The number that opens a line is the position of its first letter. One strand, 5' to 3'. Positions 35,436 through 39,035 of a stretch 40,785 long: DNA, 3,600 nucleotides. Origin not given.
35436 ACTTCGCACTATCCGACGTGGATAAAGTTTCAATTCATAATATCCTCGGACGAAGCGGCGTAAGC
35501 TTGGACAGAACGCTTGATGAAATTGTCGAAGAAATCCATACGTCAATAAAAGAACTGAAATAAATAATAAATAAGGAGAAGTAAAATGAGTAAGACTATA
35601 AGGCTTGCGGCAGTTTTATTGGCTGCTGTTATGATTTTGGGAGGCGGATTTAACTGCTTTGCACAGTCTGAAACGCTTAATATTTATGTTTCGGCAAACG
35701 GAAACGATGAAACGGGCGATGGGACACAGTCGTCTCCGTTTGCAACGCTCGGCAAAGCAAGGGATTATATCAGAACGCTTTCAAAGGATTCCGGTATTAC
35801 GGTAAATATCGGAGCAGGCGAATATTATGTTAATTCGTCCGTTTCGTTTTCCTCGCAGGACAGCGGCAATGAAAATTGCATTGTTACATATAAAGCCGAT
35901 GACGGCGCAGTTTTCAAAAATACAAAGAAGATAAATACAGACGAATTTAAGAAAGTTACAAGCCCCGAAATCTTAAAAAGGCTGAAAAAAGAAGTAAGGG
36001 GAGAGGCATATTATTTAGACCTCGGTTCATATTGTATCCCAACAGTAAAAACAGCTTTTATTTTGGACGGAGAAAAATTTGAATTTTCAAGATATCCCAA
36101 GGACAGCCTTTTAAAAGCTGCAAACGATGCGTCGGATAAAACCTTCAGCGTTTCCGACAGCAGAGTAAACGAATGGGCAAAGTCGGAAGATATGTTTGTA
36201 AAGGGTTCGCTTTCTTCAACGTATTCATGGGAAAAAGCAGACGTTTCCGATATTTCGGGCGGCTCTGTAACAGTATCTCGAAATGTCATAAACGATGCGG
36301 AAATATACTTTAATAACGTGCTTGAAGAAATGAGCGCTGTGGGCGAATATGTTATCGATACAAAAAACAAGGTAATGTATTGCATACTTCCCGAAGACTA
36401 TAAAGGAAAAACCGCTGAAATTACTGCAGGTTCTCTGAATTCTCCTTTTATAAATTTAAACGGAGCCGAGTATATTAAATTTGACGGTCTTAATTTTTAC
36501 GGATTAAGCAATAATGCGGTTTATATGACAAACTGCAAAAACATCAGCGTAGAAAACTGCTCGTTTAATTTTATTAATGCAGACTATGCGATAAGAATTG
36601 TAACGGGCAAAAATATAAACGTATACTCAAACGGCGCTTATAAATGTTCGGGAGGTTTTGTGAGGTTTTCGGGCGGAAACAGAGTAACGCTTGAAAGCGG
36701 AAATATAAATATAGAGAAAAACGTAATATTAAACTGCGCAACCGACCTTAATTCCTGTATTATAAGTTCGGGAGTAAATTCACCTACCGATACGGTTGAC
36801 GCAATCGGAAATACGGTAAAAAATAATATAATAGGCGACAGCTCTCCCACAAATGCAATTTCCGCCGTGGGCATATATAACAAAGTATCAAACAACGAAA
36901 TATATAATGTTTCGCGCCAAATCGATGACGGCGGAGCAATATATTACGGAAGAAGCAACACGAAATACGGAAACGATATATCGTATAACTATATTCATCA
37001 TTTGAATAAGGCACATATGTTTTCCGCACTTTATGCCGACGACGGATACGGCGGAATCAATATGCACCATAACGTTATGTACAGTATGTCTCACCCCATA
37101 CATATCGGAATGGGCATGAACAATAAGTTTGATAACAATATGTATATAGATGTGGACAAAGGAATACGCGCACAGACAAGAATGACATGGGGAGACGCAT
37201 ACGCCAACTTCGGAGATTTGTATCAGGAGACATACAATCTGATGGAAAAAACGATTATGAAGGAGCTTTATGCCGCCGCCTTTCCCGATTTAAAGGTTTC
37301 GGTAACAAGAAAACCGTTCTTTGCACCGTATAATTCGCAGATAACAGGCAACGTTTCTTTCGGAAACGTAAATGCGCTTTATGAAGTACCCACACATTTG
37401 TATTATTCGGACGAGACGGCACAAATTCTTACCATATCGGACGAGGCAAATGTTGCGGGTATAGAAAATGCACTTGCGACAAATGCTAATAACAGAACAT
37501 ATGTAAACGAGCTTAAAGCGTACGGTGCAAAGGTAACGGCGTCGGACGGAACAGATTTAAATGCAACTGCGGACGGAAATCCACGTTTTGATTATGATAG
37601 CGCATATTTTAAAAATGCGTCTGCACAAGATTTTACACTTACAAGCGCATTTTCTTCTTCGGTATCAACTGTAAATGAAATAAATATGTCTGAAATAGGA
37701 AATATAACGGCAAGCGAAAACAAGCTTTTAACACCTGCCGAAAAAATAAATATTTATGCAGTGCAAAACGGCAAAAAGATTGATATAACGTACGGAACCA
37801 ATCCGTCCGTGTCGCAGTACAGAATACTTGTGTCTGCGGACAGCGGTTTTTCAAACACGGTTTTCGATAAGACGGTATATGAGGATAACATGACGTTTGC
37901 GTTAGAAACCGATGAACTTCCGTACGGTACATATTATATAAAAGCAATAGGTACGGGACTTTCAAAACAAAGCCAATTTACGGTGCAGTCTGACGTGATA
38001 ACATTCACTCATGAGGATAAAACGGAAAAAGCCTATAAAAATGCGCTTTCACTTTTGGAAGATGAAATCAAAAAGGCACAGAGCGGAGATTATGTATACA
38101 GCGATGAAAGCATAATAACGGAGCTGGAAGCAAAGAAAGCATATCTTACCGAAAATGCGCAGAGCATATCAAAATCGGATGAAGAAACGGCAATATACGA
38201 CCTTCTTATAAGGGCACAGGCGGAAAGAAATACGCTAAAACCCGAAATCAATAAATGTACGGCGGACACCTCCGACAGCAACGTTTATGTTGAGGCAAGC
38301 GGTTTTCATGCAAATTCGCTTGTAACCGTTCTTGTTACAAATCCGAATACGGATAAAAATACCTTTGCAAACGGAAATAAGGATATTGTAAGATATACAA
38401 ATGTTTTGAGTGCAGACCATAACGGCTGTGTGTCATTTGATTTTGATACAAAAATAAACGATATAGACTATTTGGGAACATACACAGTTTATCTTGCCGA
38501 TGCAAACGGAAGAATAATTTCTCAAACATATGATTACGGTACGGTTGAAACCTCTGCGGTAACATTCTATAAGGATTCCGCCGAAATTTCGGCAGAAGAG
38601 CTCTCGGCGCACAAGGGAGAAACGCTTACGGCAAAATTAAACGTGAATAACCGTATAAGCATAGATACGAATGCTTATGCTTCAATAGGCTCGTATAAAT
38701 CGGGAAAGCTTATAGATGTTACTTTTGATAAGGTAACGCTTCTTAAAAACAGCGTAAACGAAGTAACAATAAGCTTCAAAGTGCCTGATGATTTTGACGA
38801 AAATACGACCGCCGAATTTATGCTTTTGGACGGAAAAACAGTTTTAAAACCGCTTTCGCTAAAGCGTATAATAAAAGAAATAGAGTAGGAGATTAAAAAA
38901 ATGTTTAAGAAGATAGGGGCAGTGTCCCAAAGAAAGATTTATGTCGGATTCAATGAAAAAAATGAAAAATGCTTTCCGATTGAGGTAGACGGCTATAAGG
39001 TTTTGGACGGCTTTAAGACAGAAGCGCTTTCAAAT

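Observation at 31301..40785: Family of four paralogous beta-helix proteins with a shared acidic signature and no family I can name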

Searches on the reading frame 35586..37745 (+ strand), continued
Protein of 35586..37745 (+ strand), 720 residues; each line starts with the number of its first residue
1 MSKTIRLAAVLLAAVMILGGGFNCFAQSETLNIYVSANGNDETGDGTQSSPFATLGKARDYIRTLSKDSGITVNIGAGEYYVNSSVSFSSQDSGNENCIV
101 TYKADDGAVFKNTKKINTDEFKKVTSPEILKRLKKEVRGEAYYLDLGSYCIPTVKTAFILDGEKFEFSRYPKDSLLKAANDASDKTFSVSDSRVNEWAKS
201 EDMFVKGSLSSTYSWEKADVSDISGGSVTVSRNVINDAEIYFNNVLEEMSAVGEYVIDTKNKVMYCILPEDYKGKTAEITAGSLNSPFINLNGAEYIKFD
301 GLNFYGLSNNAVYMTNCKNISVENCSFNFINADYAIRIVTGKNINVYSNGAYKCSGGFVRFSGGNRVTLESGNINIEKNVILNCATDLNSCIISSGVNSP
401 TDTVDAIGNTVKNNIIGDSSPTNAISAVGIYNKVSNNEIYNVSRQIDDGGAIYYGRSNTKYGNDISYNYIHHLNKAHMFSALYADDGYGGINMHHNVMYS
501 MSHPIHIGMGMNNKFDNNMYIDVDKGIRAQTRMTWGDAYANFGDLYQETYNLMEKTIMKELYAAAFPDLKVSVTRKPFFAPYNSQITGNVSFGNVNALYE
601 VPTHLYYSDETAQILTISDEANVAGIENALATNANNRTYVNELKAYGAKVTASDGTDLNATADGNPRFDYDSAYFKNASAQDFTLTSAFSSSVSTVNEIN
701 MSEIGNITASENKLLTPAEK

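Call 65: find_encoding_contigs(protein=P0012, flank=10000, max_places=2)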
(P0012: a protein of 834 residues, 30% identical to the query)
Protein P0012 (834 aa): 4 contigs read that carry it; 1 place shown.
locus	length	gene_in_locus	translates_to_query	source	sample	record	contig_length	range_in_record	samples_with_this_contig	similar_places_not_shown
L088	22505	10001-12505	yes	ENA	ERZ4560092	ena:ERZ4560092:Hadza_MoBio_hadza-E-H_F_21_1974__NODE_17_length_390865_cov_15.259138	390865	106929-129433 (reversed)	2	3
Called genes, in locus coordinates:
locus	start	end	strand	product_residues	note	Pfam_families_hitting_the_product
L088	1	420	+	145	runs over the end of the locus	-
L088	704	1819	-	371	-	PF00149:Metallophos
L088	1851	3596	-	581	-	PF06580:His_kinase, PF02518:HATPase_c (weak)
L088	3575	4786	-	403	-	PF00072:Response_reg, PF12833:HTH_18, PF00165:HTH_AraC (weak)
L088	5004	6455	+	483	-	PF12010:DUF3502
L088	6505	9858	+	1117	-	PF13205:Big_5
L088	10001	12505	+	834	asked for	PF21231:GH141_M, PF13229:Beta_helix (weak)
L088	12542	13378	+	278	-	PF01261:AP_endonuc_2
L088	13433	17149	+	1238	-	PF13229:Beta_helix (weak)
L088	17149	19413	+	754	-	-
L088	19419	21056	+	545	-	PF00395:SLH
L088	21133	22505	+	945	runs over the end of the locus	PF00395:SLH (weak)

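Call 80: search_protein_families(library=pfam, proteins=[P0008, P0004, P0101, P0102, P0103, P0116, P0117], max_evalue=0.1)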
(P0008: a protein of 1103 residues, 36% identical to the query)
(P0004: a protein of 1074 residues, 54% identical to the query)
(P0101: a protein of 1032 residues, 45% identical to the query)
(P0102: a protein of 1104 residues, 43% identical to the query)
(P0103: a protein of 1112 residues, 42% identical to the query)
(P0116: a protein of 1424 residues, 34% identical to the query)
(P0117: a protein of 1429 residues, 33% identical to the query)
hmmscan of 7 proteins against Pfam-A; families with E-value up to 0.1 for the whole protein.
P0008 (1103 aa): 4 families
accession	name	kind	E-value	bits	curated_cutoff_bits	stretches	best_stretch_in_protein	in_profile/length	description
PF13229.12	Beta_helix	-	7.8e-16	58.5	25.9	2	282-389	3-108/158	Right handed beta helix region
PF21231.2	GH141_M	-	4.2e-06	27.1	27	1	232-266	122-156/156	GH141 insertion domain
PF05048.19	NosD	-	0.0032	17.4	23.6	1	278-462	15-208/212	Periplasmic copper-binding protein (NosD)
PF16656.11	Pur_ac_phosph_N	-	0.0077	17.2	30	1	757-802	55-93/93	Purple acid Phosphatase, N-terminal domain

P0004 (1074 aa): 1 family
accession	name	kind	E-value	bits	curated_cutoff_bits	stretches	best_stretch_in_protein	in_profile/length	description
PF13229.12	Beta_helix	-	9.5e-06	25.8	25.9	1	291-465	4-157/158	Right handed beta helix region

P0101 (1032 aa): 1 family
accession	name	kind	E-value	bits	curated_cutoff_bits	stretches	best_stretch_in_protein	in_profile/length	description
PF13229.12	Beta_helix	-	8.7e-07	29.1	25.9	1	285-461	2-157/158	Right handed beta helix region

P0102 (1104 aa): 0 families

P0103 (1112 aa): 1 family
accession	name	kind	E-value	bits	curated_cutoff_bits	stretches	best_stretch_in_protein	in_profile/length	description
PF16383.10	DUF4992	-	0.043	14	29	1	740-804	59-124/183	Domain of unknown function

P0116 (1424 aa): 3 families
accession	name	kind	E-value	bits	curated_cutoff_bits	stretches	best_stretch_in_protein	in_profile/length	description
PF07833.16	Cu_amine_oxidN1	-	6.9e-12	45.7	24.2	1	50-134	3-89/108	Copper amine oxidase N-terminal domain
PF21231.2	GH141_M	-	0.00056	20.2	27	1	384-423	116-155/156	GH141 insertion domain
PF25788.1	Ig_Rha78A_N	-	0.056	14.1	27.4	0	849-915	14-85/105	Rha78A-like, N-terminal immunoglobulin domain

P0117 (1429 aa): 2 families
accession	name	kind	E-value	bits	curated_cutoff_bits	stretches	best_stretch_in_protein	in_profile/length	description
PF07833.16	Cu_amine_oxidN1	-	1.5e-10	41.4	24.2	1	44-133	9-102/108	Copper amine oxidase N-terminal domain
PF21231.2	GH141_M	-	0.00019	21.8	27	1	376-409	122-155/156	GH141 insertion domain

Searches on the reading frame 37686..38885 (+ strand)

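Call 40: search_protein_families(library=pfam, proteins=[window:37686-38885:+], max_evalue=1)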
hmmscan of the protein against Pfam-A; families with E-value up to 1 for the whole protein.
window:37686-38885:+ (400 aa): 1 family
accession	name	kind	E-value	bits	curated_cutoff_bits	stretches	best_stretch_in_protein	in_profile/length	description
PF22067.2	Cep192_D3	-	0.041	14.4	27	1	305-368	10-71/99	Cep192 domain 3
